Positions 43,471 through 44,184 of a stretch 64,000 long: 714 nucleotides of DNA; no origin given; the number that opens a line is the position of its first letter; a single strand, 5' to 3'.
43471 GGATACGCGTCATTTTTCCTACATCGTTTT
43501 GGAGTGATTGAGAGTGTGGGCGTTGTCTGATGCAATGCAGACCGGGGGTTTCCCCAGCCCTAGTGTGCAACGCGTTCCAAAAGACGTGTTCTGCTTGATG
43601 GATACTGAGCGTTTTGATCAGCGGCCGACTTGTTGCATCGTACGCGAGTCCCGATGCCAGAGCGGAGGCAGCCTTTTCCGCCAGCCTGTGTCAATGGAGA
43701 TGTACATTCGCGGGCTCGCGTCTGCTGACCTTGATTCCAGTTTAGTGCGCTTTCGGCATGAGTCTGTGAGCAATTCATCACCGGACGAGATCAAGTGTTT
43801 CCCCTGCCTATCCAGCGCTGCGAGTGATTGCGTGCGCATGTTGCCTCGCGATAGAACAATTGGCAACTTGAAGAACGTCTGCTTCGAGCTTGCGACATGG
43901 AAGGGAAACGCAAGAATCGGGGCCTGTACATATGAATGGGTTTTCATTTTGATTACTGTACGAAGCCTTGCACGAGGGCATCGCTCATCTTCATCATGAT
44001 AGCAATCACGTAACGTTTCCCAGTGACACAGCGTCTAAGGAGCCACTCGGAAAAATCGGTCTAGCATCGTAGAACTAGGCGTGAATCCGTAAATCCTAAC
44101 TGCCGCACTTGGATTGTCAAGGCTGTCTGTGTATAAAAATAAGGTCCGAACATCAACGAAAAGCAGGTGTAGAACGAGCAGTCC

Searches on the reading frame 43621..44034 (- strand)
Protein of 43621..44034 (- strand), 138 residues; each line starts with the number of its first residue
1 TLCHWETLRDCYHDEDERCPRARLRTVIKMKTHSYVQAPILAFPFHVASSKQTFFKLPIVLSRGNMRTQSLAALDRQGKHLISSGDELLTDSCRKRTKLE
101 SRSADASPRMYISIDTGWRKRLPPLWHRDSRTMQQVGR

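Call 50: find_homologous_proteins(query=window:43621-44034:-, max_evalue=0.01)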
Query window:43621-44034:-: 35 candidates shared short words with the query, none scored E <= 0.01.
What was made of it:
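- Tried and rejected: The ORF in copy 4 returned nothing (call 50).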
